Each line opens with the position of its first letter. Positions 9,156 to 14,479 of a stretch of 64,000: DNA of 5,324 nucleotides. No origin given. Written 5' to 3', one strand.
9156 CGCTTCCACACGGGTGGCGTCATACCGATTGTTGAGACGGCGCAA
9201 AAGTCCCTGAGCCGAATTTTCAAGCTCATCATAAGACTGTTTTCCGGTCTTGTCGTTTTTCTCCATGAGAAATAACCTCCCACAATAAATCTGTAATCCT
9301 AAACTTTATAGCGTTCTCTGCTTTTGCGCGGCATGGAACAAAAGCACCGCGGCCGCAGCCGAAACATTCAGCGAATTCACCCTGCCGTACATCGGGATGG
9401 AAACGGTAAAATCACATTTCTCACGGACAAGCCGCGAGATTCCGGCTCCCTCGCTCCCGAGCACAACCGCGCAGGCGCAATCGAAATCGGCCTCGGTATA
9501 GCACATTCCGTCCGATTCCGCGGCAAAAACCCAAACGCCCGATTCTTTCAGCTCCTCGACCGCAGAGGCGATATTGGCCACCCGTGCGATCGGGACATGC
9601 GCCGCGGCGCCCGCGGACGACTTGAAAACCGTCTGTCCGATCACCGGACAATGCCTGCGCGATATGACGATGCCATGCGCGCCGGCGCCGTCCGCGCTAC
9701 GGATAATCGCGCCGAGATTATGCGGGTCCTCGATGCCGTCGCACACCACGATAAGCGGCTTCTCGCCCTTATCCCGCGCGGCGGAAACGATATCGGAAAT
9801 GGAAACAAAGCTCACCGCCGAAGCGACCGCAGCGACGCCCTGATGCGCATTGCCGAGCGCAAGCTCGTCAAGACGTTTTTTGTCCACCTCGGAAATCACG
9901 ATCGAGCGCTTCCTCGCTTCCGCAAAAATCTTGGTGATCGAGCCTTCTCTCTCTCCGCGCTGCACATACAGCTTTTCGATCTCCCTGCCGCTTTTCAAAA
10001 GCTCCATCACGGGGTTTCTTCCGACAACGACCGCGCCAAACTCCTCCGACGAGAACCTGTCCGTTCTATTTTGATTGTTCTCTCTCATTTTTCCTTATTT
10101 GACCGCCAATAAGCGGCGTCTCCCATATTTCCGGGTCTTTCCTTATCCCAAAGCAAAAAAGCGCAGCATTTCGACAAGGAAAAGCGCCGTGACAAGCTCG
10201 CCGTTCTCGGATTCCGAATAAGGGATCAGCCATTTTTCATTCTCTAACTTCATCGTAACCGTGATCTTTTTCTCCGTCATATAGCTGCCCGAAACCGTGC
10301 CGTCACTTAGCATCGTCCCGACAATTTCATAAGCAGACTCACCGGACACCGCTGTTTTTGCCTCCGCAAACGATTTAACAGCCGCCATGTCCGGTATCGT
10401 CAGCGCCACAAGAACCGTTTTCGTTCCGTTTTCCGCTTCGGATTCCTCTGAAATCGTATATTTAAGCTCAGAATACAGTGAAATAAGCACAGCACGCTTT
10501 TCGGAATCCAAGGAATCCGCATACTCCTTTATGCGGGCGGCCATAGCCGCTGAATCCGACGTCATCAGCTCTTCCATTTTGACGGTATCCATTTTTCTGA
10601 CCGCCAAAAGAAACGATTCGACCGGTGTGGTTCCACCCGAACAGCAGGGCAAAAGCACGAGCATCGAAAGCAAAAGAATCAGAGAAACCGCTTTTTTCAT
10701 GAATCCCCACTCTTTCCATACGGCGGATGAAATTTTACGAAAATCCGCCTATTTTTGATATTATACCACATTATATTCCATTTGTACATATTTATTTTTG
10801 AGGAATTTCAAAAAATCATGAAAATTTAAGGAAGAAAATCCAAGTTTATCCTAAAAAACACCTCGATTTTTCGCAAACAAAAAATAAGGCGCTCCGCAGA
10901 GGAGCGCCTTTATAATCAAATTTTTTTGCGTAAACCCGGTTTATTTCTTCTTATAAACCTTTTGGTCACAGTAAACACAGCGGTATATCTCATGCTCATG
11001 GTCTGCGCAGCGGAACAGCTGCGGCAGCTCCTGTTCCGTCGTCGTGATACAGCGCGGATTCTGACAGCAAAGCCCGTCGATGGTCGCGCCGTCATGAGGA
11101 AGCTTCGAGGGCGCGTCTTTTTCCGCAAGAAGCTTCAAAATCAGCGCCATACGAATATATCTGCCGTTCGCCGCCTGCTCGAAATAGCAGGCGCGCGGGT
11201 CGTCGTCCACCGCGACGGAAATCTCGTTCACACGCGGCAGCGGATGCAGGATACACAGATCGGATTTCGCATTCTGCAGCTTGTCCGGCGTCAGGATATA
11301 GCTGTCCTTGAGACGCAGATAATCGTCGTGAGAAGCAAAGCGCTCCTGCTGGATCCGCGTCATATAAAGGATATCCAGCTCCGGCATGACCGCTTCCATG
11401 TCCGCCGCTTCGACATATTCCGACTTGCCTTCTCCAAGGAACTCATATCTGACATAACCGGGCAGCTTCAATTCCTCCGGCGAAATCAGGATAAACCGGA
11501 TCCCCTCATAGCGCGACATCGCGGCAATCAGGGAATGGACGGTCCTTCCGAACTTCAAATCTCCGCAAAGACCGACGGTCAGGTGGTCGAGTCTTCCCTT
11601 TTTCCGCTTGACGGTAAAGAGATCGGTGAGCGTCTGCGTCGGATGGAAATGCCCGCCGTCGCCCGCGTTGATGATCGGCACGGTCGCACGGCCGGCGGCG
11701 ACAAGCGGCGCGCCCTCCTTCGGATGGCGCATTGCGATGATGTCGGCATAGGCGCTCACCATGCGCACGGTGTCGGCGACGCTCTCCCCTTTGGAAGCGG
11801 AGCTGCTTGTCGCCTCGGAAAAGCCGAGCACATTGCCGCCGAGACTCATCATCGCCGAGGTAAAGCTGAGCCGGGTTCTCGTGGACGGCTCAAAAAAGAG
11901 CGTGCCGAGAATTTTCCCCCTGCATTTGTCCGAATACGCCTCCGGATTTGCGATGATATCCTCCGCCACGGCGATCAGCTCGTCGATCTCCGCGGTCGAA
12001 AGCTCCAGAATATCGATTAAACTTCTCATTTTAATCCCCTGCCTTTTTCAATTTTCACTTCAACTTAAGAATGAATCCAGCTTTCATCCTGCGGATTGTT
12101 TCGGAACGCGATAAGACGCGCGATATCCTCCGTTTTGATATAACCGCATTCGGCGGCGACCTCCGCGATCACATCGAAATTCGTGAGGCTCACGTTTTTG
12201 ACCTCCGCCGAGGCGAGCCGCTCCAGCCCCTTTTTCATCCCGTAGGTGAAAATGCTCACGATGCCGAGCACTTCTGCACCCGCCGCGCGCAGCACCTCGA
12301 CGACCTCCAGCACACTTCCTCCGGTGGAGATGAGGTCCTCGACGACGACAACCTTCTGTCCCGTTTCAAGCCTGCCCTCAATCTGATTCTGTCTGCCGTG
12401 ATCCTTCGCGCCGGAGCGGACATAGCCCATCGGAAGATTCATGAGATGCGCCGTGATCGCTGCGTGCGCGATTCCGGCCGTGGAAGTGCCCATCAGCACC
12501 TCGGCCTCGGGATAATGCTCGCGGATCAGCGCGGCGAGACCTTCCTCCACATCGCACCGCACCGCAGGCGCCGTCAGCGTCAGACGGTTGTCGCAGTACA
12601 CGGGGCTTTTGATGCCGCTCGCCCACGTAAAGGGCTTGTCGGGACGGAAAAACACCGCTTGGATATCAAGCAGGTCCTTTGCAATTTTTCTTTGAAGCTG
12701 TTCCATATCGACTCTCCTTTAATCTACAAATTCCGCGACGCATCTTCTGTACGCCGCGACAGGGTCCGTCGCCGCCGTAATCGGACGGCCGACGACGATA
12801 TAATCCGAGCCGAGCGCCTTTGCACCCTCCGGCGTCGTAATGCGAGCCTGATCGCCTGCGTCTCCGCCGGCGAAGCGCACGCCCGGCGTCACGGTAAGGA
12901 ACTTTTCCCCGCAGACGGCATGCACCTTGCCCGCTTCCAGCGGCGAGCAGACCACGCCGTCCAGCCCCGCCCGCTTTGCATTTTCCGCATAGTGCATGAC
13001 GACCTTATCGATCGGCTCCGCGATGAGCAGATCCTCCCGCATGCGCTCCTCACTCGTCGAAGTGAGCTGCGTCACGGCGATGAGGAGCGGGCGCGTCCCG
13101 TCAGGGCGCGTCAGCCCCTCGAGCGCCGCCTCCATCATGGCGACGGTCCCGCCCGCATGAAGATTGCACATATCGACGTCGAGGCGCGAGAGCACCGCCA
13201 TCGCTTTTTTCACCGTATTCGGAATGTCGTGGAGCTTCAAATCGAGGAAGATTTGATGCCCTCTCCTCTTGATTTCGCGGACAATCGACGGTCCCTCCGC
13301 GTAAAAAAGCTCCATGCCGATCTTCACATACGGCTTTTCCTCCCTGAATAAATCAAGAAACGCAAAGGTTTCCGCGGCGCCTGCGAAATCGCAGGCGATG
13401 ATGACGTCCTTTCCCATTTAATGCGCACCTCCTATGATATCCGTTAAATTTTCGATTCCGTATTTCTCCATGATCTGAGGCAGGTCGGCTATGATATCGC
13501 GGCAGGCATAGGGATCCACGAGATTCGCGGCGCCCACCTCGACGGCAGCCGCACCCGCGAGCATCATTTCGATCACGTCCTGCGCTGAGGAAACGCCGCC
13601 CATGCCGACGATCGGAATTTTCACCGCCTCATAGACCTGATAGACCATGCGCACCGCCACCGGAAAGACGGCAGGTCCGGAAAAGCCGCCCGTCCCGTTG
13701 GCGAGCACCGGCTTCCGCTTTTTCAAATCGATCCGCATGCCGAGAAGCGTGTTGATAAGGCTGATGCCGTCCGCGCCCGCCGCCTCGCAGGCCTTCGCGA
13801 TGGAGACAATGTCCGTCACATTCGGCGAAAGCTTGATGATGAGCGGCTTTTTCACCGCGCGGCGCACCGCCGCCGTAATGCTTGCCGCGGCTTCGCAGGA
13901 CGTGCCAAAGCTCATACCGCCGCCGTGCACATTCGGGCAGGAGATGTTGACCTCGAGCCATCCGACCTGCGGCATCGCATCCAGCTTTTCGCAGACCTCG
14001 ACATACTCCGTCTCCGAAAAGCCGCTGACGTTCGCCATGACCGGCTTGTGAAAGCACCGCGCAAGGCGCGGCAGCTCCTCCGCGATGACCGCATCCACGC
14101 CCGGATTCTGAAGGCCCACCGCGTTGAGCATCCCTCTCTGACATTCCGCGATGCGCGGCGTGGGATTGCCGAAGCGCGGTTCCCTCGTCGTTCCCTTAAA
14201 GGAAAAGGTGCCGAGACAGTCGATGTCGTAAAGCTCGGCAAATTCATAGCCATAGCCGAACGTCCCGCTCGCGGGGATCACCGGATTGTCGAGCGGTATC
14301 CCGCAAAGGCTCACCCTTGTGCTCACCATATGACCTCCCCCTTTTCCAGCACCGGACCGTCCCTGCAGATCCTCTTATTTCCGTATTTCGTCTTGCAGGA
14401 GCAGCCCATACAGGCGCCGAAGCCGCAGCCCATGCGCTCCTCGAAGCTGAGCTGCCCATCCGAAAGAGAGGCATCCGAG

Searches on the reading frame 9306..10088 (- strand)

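Call 8: search_protein_families(library=pfam, proteins=[window:9306-10088:-], max_evalue=0.001)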
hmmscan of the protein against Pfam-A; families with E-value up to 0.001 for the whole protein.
window:9306-10088:- (260 aa): 2 families
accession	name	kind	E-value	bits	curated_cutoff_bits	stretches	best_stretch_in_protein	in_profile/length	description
PF00588.24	SpoU_methylase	-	1.7e-43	148.6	29.7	1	112-251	2-142/142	SpoU rRNA Methylase family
PF08032.17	SpoU_sub_bind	-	1.5e-20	73.7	22.8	1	21-92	2-73/76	RNA 2'-O ribose methyltransferase substrate binding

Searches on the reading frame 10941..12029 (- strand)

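Call 8: search_protein_families(library=pfam, proteins=[window:10941-12029:-], max_evalue=0.001)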
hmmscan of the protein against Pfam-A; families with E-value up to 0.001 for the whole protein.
window:10941-12029:- (362 aa): 3 families
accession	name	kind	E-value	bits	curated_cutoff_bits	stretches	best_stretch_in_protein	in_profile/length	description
PF02729.26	OTCace_N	-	2.4e-45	154.7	29.9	1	2-141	1-147/148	Aspartate/ornithine carbamoyltransferase, carbamoyl-P binding domain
PF00185.30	OTCace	-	8.1e-25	88.1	29.4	1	150-298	3-155/157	Aspartate/ornithine carbamoyltransferase, Asp/Orn binding domain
PF02748.20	PyrI_C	-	3.4e-09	36.8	23.4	1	320-361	6-46/48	Aspartate carbamoyltransferase regulatory chain, metal binding domain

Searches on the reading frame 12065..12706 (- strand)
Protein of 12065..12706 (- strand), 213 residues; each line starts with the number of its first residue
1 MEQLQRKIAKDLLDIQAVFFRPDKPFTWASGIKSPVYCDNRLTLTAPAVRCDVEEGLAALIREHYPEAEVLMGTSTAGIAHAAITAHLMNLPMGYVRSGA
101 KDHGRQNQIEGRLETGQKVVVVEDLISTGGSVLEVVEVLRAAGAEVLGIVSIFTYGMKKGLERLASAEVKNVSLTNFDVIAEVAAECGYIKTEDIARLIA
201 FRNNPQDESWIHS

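Call 8: search_protein_families(library=pfam, proteins=[window:12065-12706:-], max_evalue=0.001)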
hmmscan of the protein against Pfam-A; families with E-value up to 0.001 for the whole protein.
window:12065-12706:- (213 aa): 3 families
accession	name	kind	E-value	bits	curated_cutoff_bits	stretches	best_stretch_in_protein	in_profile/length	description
PF00156.33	Pribosyltran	-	4.2e-12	46.1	26.3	1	57-160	18-130/158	Phosphoribosyl transferase domain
PF14681.12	UPRTase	-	2.8e-05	24.1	27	1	106-174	111-177/206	Uracil phosphoribosyltransferase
PF14572.12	Pribosyl_synth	-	0.0002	21.8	27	1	115-200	82-167/184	Phosphoribosyl synthetase-associated domain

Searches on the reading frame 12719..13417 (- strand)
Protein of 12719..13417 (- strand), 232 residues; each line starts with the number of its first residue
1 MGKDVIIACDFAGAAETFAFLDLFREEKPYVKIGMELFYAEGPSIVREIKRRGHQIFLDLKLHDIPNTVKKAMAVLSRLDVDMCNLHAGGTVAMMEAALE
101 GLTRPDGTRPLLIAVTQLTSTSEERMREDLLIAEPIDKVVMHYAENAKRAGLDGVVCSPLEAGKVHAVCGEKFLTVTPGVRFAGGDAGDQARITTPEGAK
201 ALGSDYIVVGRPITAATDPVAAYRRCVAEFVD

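Call 8: search_protein_families(library=pfam, proteins=[window:12719-13417:-], max_evalue=0.001)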
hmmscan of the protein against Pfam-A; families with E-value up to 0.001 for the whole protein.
window:12719-13417:- (232 aa): 1 family
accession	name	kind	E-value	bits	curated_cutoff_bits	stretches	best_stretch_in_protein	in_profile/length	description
PF00215.30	OMPdecase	-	1.3e-59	202.2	27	1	5-225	3-220/221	Orotidine 5'-phosphate decarboxylase / HUMPS family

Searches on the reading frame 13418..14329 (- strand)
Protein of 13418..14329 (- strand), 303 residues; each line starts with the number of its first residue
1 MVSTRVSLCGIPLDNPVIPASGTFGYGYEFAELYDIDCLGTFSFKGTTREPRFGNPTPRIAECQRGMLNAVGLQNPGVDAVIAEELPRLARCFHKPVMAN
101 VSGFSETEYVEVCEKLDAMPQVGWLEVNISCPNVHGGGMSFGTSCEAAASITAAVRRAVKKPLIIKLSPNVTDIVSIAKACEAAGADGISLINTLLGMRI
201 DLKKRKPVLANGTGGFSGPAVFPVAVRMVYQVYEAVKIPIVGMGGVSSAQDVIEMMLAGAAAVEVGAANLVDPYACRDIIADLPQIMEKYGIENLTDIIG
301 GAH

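Call 8: search_protein_families(library=pfam, proteins=[window:13418-14329:-], max_evalue=0.001)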
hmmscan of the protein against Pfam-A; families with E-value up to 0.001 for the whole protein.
window:13418-14329:- (303 aa): 4 families
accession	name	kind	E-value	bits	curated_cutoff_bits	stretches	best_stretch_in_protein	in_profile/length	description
PF01180.27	DHO_dh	-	3.9e-87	292.6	27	1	6-287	4-291/291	Dihydroorotate dehydrogenase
PF01207.24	Dus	-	2.6e-06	27.2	20.4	0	227-277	174-225/311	Dihydrouridine synthase (Dus)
PF03060.21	NMO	-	9.6e-06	25.6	28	1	213-271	167-227/331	Nitronate monooxygenase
PF00977.27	His_biosynth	-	0.00044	20.2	23.6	0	226-284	62-120/228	Histidine biosynthesis protein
